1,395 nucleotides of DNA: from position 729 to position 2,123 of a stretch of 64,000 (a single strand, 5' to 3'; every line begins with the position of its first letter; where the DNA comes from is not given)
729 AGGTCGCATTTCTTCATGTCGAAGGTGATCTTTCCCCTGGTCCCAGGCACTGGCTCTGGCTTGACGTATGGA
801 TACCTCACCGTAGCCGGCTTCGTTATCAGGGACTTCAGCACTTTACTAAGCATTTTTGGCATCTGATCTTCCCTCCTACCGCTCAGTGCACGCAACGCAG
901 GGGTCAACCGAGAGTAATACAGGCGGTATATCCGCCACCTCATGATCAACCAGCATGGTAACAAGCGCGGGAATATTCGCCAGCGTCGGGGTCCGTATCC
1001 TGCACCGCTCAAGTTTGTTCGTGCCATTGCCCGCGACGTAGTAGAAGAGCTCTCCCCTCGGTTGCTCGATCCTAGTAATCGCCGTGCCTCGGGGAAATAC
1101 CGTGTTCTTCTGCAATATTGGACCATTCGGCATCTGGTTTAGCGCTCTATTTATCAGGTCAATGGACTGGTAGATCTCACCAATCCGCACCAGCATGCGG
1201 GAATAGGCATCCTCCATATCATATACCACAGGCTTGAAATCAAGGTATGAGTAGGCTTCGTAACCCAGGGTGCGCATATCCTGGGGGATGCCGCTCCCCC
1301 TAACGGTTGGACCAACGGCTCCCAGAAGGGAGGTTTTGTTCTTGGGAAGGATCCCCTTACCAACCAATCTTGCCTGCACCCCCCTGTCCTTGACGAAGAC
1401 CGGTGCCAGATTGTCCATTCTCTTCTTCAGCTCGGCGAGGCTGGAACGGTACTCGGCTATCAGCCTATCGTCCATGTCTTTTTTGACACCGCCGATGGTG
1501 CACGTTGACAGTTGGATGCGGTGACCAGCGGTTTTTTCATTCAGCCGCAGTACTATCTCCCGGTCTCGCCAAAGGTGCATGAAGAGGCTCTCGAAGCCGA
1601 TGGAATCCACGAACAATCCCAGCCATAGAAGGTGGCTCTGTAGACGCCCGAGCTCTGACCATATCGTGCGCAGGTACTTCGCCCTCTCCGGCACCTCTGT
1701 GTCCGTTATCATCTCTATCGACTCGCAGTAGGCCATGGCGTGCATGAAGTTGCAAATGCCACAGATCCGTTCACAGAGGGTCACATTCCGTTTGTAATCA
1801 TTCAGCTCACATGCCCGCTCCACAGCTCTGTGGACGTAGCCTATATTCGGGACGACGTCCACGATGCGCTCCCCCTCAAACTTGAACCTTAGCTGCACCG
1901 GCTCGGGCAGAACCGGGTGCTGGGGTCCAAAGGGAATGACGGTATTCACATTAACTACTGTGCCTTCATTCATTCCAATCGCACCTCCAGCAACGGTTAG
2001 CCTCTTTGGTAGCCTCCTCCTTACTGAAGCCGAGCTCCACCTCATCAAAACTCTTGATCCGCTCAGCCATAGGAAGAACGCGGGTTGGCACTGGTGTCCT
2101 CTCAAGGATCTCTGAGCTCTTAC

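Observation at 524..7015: Ech-type [NiFe] hydrogenase operon in which the NuoC/EchD subunit is fused to a GltD/NfnB-like NAD(P)H:FAD iron-sulfur oxidoreductase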

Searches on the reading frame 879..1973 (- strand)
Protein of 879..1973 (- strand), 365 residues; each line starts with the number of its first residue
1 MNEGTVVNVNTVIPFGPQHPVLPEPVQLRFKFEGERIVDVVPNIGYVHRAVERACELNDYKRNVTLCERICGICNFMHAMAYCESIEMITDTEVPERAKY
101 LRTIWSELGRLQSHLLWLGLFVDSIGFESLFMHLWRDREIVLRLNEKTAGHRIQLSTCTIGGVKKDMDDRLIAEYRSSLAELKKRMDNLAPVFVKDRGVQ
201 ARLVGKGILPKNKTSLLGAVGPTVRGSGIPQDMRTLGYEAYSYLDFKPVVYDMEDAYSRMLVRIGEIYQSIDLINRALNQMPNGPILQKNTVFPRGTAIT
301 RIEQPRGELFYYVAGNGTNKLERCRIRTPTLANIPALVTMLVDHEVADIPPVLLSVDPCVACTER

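Call 5: search_protein_families(library=pfam, proteins=[window:879-1973:-], max_evalue=0.01)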
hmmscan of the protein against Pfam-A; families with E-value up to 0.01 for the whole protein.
window:879-1973:- (365 aa): 2 families
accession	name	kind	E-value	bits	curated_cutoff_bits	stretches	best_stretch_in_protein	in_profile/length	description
PF00346.24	Complex1_49kDa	-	6.2e-57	193.2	24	2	125-290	2-168/271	Respiratory-chain NADH dehydrogenase, 49 Kd subunit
PF00374.24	NiFeSe_Hases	-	1.8e-09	37.6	25.8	1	50-117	2-69/508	Nickel-dependent hydrogenase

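Call 7: search_protein_families(library=ncbifam, proteins=[window:879-1973:-], max_evalue=0.001)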
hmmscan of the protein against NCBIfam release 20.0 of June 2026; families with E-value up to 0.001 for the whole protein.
window:879-1973:- (365 aa): 15 families
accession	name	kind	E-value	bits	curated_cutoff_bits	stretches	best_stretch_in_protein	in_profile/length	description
NF004739.1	PRK06075.1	equivalog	2.7e-91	306.2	360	2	12-290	2-281/384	NADH-quinone oxidoreductase subunit D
NF040602.1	F420_dehyd_FpoD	exception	6.5e-79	265.6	600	1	10-365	7-372/372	F420H2 dehydrogenase subunit FpoD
TIGR01962.1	NuoD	equivalog_domain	1.2e-76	258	459.35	2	11-290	3-283/386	NADH dehydrogenase (quinone) subunit D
NF008974.0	PRK12322.1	equivalog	6.3e-68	229.4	522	1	12-359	8-360/366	NADH-quinone oxidoreductase subunit D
NF009808.0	PRK13292.1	equivalog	9.6e-62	208.9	1156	2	10-289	407-687/791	NADH-quinone oxidoreductase subunit B/C/D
NF008728.0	PRK11742.1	equivalog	7.6e-53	179.8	840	2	13-286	217-491/598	NADH-quinone oxidoreductase subunit C/D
NF005649.0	PRK07415.1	equivalog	1.2e-52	179.2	583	2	11-286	11-288/394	NAD(P)H-quinone oxidoreductase subunit H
TIGR03295.1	frhA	equivalog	1.4e-12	47.3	392.5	1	51-195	43-198/412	coenzyme F420 hydrogenase subunit alpha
NF045518.1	H2_NiFeSe_large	exception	8.3e-10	38.1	780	1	32-117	22-106/485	NiFeSe hydrogenase large subunit HysA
NF033181.1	NiFeSe_hydrog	equivalog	2.9e-09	36.3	600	1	33-116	23-105/507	nickel-dependent hydrogenase large subunit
NF040828.1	sulfhyd_ShyA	equivalog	2.2e-06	26.8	700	1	66-124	55-115/415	NAD(P)-dependent hydrogenase/sulfhydrogenase 2 subunit alpha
NF007778.0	PRK10467.1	equivalog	1e-05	24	969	1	44-106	34-96/567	hydrogenase 2 large subunit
NF007550.0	PRK10170.1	equivalog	3.7e-05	22.3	1101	1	42-106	47-111/597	Ni/Fe-hydrogenase large subunit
NF041785.2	VhuA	equivalog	0.00012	20.8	800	1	66-116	56-106/418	F420-non-reducing hydrogenase Vhu subunit A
NF040832.1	sulfhyd_HydA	equivalog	0.00083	18.6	880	0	267-351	316-400/426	NADPH-dependent hydrogenase/sulfhydrogenase 1 subunit alpha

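Call 20: search_solved_structures(query=window:879-1973:-, max_evalue=1e-10, show_alignments=1)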
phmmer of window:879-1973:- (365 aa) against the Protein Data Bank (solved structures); distinct sequences matched with E-value up to 1e-10: 54.
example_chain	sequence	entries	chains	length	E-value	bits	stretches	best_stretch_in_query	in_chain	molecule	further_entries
6cfw_L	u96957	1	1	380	3.1e-70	240.1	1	12-365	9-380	Membrane-bound hydrogenase subunit alpha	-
7z0s_E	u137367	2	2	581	1.5e-60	208.2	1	10-365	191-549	Formate hydrogenlyase subunit 5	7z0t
2fug_4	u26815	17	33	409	5.5e-55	189.9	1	13-291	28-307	NADH-quinone oxidoreductase chain 4 | NADH-QUINONE OXIDOREDUCTASE SUBUNIT 4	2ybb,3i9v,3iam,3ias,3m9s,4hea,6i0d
7q5y_B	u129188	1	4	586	2.4e-49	171.4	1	11-283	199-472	NADH-quinone oxidoreductase subunit C/D 2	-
8ba0_D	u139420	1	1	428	1e-47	166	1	10-288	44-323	Complex I-49kD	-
8b9z_D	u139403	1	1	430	1.1e-47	165.9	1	10-288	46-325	Complex I-49kD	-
8esw_S2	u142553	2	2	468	1.5e-47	165.4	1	10-288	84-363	Complex I-49kD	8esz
8bpx_D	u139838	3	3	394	2.5e-47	164.7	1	10-287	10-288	NADH dehydrogenase [ubiquinone] iron-sulfur protein 2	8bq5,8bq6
8e9g_D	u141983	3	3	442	6.3e-47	163.4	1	11-288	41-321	NADH-quinone oxidoreductase subunit D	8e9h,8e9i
7aqr_D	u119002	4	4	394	8.8e-47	162.9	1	10-287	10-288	NADH dehydrogenase subunit 7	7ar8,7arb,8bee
7ar7_D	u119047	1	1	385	1.3e-46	162.4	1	12-287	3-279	NADH dehydrogenase [ubiquinone] iron-sulfur protein 2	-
7a23_G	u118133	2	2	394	4.3e-46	160.7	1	10-287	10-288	Nad7m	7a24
8e73_S2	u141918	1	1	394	1.4e-45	159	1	10-287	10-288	NDUS2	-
9iho_D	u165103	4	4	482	1.9e-45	158.5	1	12-290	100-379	NUCM (49 kDa) subunit of mitochondrial NADH:ubiquinone oxidoreductase (Complex I)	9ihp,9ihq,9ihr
6h8k_C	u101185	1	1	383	4.3e-45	157.4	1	13-287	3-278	NUCM protein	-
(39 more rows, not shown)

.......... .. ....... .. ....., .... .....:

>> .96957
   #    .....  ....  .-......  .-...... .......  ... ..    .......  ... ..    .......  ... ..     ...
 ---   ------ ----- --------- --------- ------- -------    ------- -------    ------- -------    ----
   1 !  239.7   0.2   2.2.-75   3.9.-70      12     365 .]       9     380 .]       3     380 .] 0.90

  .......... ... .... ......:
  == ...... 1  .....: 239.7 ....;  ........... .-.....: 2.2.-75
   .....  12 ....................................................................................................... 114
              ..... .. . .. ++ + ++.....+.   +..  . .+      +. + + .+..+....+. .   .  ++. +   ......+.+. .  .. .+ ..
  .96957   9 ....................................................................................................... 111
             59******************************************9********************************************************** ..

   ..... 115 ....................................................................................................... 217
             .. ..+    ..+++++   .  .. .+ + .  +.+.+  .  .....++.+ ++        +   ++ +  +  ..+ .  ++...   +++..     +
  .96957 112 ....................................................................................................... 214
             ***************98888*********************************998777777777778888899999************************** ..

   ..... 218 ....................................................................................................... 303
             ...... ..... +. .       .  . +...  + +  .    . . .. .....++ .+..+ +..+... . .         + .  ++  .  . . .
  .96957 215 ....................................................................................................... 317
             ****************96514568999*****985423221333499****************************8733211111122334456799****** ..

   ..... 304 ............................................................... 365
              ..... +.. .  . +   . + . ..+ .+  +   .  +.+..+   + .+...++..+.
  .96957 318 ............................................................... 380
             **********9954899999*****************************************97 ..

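Call 42: find_homologous_proteins(query=window:879-1973:-, max_evalue=1e-20)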
Query window:879-1973:- (365 aa): 7313 proteins with E <= 1e-20 among 8000 candidates; the best 120 are listed.
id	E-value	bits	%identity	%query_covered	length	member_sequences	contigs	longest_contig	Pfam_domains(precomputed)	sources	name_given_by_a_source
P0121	2.0e-240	815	96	100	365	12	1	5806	PF00374.25,PF00346.25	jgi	-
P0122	8.2e-195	665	78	99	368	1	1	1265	PF00374.25,PF00346.25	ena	-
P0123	1.2e-190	651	75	100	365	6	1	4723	PF00374.25,PF00346.25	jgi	-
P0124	2.4e-188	644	74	100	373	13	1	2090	PF00374.25,PF00346.25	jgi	jgi:ech hydrogenase subunit E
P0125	2.2e-186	637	73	100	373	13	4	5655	PF00374.25,PF00346.25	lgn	-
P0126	7.1e-185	632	74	97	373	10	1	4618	PF00374.25,PF00346.25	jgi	-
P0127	7.7e-183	625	73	97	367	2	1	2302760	PF00374.25,PF00346.25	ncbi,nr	ncbi:MAG: nickel-dependent hydrogenase large subunit [Candidatus Bathyarchaeota archaeon]|nr:MAG: ni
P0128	1.8e-181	621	71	100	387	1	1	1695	PF00374.25,PF00346.25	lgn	-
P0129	7.6e-180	616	71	98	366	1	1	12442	PF00374.25,PF00346.25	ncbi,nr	ncbi:MAG: nickel-dependent hydrogenase large subunit [Candidatus Verstraetearchaeota archaeon]|nr:ni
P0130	4.4e-179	613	73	97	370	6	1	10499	PF00374.25,PF00346.25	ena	-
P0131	2.0e-178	611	72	97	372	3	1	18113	PF00374.25,PF00346.25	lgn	-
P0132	1.1e-172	592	69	98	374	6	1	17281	PF00374.25,PF00346.25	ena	-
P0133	1.8e-172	591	68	100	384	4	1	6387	PF00374.25,PF00346.25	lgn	-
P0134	2.6e-171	587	68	100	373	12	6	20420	PF00374.25,PF00346.25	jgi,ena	-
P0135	7.3e-170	583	68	97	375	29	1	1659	PF00374.25,PF00346.25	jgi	jgi:ech hydrogenase subunit E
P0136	3.5e-169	581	69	97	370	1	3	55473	PF00374.25,PF00346.25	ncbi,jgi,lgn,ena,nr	ncbi:MAG TPA: nickel-dependent hydrogenase large subunit [Patescibacteria group bacterium]|nr:nickel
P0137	1.1e-167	576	67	100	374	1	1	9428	PF00374.25,PF00346.25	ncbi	-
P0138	6.4e-166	570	67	98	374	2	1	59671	PF00374.25,PF00346.25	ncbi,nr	ncbi:nickel-dependent hydrogenase large subunit [Candidatus Bathyarchaeota archaeon]|nr:nickel-depen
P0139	6.6e-166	570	67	97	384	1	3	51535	PF00374.25,PF00346.25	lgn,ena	-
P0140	1.5e-165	569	67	98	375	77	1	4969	PF00374.25,PF00346.25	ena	-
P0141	3.0e-165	568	67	97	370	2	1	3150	PF00374.25,PF00346.25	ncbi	-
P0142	3.2e-165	567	67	98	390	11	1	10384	PF00374.25,PF00346.25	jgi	jgi:ech hydrogenase subunit E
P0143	3.2e-165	567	67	98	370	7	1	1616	PF00374.25,PF00346.25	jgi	jgi:ech hydrogenase subunit E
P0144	9.3e-165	566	65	100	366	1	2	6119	PF00374.25,PF00346.25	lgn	-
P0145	9.9e-165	566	66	98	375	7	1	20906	PF00374.25,PF00346.25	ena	-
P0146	2.4e-164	565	66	100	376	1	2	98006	PF00374.25,PF00346.25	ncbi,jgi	-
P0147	6.4e-164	563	67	98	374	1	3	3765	PF00374.25,PF00346.25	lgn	-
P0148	1.2e-163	562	68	98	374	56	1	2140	PF00374.25,PF00346.25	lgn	-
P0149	1.9e-163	562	65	100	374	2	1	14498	PF00374.25,PF00346.25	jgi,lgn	-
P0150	2.3e-163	561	66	100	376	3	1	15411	PF00374.25,PF00346.25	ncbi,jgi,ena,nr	ncbi:TPA: NADH-quinone oxidoreductase subunit D [Candidatus Bathyarchaeota archaeon]|nr:NADH-quinone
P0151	3.0e-163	561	65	100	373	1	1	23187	PF00374.25,PF00346.25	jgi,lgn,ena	-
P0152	3.3e-163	561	67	97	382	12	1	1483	PF00374.25,PF00346.25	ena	-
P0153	3.4e-163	561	66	97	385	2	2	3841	PF00374.25,PF00346.25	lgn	-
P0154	1.2e-162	559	67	98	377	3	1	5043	PF00374.25,PF00346.25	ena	-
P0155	2.1e-162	558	66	97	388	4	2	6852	PF00374.25,PF00346.25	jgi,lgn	-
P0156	3.5e-162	557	65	100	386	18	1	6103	PF00374.25,PF00346.25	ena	-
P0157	6.6e-162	557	65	100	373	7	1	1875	PF00374.25,PF00346.25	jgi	-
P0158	2.0e-161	555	67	98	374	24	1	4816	PF00374.25,PF00346.25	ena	-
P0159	2.2e-161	555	65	100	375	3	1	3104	PF00374.25,PF00346.25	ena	-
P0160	3.4e-161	554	66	99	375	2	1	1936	PF00374.25,PF00346.25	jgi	jgi:ech hydrogenase subunit E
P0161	1.4e-160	552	73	86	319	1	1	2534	PF00374.25,PF00346.25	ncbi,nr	ncbi:MAG: nickel-dependent hydrogenase large subunit, partial [Candidatus Methanomethylicus sp.]|nr:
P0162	1.8e-160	552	66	97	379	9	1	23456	PF00374.25,PF00346.25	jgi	jgi:ech hydrogenase subunit E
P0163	9.6e-160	549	66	97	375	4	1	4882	PF00374.25,PF00346.25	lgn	-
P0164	7.5e-159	547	65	97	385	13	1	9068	PF00374.25,PF00346.25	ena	-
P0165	1.5e-158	546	66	97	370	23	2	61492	PF00374.25,PF00346.25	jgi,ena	-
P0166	2.6e-158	545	63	100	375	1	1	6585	PF00374.25,PF00346.25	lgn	-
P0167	7.5e-157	540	65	97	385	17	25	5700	PF00374.25,PF00346.25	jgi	jgi:ech hydrogenase subunit E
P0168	1.3e-155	536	64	97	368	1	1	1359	PF00374.25,PF00346.25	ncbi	-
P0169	5.5e-155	534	65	97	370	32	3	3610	PF00374.25,PF00346.25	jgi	jgi:ech hydrogenase subunit E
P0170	1.7e-154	532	65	97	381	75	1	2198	PF00374.25,PF00346.25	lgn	-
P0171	2.2e-154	532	64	97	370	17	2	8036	PF00374.25,PF00346.25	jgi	-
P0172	3.8e-153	528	62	100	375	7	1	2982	PF00374.25,PF00346.25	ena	-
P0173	4.3e-153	528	61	100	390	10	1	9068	PF00374.25,PF00346.25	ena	-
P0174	5.6e-153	527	64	98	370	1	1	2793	PF00374.25,PF00346.25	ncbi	-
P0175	2.1e-152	525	61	100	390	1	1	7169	PF00374.25,PF00346.25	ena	-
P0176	2.1e-152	525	61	100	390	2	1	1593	PF00374.25,PF00346.25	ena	-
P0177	3.3e-152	525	64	98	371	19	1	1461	PF00374.25,PF00346.25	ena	-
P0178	1.4e-151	523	61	100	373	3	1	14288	PF00374.25,PF00346.25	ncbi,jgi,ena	-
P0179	1.7e-151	522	63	97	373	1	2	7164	PF00374.25,PF00346.25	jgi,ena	-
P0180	9.1e-150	517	60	100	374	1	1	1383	PF00374.25,PF00346.25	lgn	-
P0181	1.6e-149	516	62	97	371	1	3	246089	PF00374.25,PF00346.25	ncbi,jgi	ncbi:MAG: hydrogenase large subunit [Candidatus Odinarchaeia archaeon]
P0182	5.8e-149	514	61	100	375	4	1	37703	PF00374.25,PF00346.25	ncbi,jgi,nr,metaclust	ncbi:MAG: NADH dehydrogenase [Candidatus Hecatellales archaeon B24]|nr:MAG: NADH dehydrogenase [Cand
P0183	3.7e-145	501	60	97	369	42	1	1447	PF00374.25,PF00346.25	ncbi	-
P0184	1.3e-144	500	61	97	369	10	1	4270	PF00374.25,PF00346.25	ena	-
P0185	2.0e-144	499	60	97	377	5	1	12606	PF00374.25,PF00346.25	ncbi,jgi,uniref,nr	ncbi:MAG: NADH-quinone oxidoreductase subunit D [Candidatus Methanomethylicota archaeon]|uniref:NADH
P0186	1.7e-137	476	57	97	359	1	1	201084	PF00374.25,PF00346.25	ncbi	-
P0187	6.4e-137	474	57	97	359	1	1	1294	PF00374.25,PF00346.25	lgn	-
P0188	6.5e-137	474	57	97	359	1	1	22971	PF00374.25,PF00346.25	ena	-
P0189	9.0e-137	474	57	97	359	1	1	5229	PF00374.25,PF00346.25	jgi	-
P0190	9.0e-137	474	57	97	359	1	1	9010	PF00374.25,PF00346.25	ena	-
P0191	1.1e-136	474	56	97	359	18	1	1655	PF00374.25,PF00346.25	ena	-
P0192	1.2e-136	473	57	97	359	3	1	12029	PF00374.25,PF00346.25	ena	-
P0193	1.7e-136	473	57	97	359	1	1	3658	PF00374.25,PF00346.25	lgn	-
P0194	1.7e-136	473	57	97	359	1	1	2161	PF00374.25,PF00346.25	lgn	-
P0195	1.7e-136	473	57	97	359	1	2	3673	PF00374.25,PF00346.25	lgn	-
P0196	1.8e-136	473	56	98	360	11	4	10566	PF00374.25,PF00346.25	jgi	-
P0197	1.9e-136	473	57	97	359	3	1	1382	PF00374.25,PF00346.25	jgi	jgi:ech hydrogenase subunit E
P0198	2.4e-136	472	57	97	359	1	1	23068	PF00374.25,PF00346.25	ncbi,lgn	-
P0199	2.7e-136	472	56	97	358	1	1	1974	PF00374.25,PF00346.25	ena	-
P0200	3.2e-136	472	57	97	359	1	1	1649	PF00374.25,PF00346.25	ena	-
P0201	4.4e-136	472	57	97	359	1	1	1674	PF00374.25,PF00346.25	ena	-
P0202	4.6e-136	472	57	97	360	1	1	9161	PF00374.25,PF00346.25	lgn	-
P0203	5.0e-136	471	56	98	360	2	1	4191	PF00374.25,PF00346.25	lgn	-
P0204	6.0e-136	471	56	97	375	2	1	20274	PF00374.25,PF00346.25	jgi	jgi:Ni,Fe-hydrogenase III large subunit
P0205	6.0e-136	471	56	97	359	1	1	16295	PF00374.25,PF00346.25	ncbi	-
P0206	6.5e-136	471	55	97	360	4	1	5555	PF00374.25,PF00346.25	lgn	-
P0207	8.4e-136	471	57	97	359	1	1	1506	PF00374.25,PF00346.25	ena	-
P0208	8.6e-136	471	57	97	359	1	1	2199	PF00374.25,PF00346.25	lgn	-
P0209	1.2e-135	470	56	97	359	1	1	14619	PF00374.25,PF00346.25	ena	-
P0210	1.6e-135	470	57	97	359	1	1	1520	PF00374.25,PF00346.25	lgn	-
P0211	1.9e-135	470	57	97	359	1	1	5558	PF00374.25,PF00346.25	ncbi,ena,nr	ncbi:MAG: nickel-dependent hydrogenase large subunit [Dehalococcoidales bacterium]|nr:nickel-depende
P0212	1.9e-135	470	55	98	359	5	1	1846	PF00374.25,PF00346.25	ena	-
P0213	2.2e-135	469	56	97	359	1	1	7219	PF00374.25,PF00346.25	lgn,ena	-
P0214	2.2e-135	469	57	97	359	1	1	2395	PF00374.25,PF00346.25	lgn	-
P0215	2.9e-135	469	57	97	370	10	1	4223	PF00374.25,PF00346.25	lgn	-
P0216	3.5e-135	469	56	97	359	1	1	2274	PF00374.25,PF00346.25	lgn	-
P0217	3.9e-135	468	56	97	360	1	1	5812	PF00374.25,PF00346.25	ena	-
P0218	4.5e-135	468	56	97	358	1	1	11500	PF00374.25,PF00346.25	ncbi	-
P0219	5.3e-135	468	56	98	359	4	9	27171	PF00374.25,PF00346.25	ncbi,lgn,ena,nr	ncbi:MAG: nickel-dependent hydrogenase large subunit [Chloroflexi bacterium]|nr:nickel-dependent hyd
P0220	7.4e-135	468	56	97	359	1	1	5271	PF00374.25,PF00346.25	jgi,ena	-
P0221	8.5e-135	467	56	97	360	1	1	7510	PF00374.25,PF00346.25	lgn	-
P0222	1.1e-134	467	55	97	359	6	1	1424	PF00374.25,PF00346.25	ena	-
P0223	1.3e-134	467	56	97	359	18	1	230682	PF00374.25,PF00346.25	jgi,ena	jgi:ech hydrogenase subunit E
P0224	1.4e-134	467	56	97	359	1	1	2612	PF00374.25,PF00346.25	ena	-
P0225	1.5e-134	467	57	97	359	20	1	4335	PF00374.25,PF00346.25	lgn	-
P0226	3.0e-134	466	56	97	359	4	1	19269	PF00374.25,PF00346.25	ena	-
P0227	5.9e-134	465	55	97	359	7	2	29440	PF00374.25,PF00346.25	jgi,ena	-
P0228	7.4e-134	464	56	97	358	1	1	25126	PF00374.25,PF00346.25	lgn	-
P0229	8.1e-134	464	55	98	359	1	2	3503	PF00374.25,PF00346.25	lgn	-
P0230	8.6e-134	464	56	97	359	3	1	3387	PF00374.25,PF00346.25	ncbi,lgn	-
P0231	9.4e-134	464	57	98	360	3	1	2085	PF00374.25,PF00346.25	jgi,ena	-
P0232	1.3e-133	463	56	97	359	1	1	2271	PF00374.25,PF00346.25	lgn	-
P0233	2.5e-133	463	54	98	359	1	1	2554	PF00374.25,PF00346.25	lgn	-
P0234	2.7e-133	462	56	97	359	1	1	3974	PF00374.25,PF00346.25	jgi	jgi:ech hydrogenase subunit E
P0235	3.0e-133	462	56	97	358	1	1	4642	PF00374.25,PF00346.25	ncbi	-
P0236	3.6e-133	462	55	98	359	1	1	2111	PF00374.25,PF00346.25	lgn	-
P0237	4.0e-133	462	56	97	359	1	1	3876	PF00374.25,PF00346.25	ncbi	-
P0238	4.4e-133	462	56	97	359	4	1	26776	PF00374.25,PF00346.25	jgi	jgi:ech hydrogenase subunit E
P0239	5.3e-133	461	55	98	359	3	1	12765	PF00374.25,PF00346.25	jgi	jgi:ech hydrogenase subunit E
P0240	5.9e-133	461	57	97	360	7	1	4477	PF00374.25,PF00346.25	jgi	jgi:ech hydrogenase subunit E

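Call 43: find_encoding_contigs(protein=P0219, flank=7000, max_places=2)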
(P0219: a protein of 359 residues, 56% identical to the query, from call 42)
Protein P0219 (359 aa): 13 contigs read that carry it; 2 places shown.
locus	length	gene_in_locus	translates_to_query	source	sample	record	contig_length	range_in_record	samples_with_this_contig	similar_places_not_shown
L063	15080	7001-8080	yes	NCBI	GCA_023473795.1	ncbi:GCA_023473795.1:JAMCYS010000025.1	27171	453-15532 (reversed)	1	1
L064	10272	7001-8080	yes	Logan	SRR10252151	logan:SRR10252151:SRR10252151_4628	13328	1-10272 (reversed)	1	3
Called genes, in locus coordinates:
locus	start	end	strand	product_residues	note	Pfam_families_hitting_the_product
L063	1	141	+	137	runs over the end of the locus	PF00072:Response_reg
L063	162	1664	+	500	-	PF00072:Response_reg, PF00989:PAS, PF08448:PAS_4, PF13426:PAS_9, PF00512:HisKA, PF02518:HATPase_c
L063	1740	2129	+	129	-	PF00072:Response_reg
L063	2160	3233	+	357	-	PF13185:GAF_2 (weak), PF01590:GAF, PF13185:GAF_2, PF13492:GAF_3 (weak)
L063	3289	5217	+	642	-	PF00662:Proton_antipo_N, PF00361:Proton_antipo_M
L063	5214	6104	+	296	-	PF00146:NADHdh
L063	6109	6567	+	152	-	PF01058:Oxidored_q6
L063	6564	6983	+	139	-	PF00329:Complex1_30kDa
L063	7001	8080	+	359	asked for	PF00374:NiFeSe_Hases, PF00346:Complex1_49kDa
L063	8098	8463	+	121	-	PF13534:Fer4_17 (faint), PF12837:Fer4_6 (faint), PF13237:Fer4_10, PF14697:Fer4_21 (weak), PF12838:Fer4_7, PF13187:Fer4_9, PF13484:Fer4_16 (faint), PF00037:Fer4 (weak)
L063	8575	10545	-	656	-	PF00270:DEAD (faint), PF04851:ResIII, PF17757:UvrB_inter, PF27431:UvrB_3rd, PF00271:Helicase_C, PF12344:UvrB, PF02151:UVR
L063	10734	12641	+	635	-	PF16177:ACAS_N, PF00501:AMP-binding, PF13193:AMP-binding_C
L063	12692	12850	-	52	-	-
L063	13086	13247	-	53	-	-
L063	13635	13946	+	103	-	PF08666:SAF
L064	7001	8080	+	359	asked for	PF00374:NiFeSe_Hases, PF00346:Complex1_49kDa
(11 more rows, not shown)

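Call 44: find_encoding_contigs(protein=P0181, flank=7000, max_places=1)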
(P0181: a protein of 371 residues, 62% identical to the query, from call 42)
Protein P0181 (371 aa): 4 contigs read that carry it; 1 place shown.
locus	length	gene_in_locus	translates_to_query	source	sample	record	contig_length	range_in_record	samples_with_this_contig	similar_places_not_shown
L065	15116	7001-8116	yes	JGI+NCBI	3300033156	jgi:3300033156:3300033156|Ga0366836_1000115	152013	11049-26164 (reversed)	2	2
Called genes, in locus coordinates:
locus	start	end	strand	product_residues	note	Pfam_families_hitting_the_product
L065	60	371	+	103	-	PF01946:Thi4 (weak), PF00890:FAD_binding_2 (weak), PF01266:DAO (weak), PF13450:NAD_binding_8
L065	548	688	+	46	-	-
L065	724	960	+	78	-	-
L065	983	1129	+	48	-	-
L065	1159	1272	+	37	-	-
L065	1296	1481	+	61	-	-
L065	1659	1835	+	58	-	-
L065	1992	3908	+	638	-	PF00662:Proton_antipo_N, PF00361:Proton_antipo_M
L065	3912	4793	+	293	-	PF00146:NADHdh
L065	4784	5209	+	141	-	PF01058:Oxidored_q6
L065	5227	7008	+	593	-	PF00329:Complex1_30kDa, PF14691:Fer4_20, PF13738:Pyr_redox_3 (faint), PF00070:Pyr_redox (faint), PF01262:AlaDh_PNT_C (faint), PF01266:DAO (weak), PF07992:Pyr_redox_2, PF13450:NAD_binding_8, +3 more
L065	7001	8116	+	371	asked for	PF00374:NiFeSe_Hases, PF00346:Complex1_49kDa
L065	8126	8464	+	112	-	PF12838:Fer4_7 (faint), PF00037:Fer4 (faint), PF13237:Fer4_10 (weak), PF13187:Fer4_9 (faint)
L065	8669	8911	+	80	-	-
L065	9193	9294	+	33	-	-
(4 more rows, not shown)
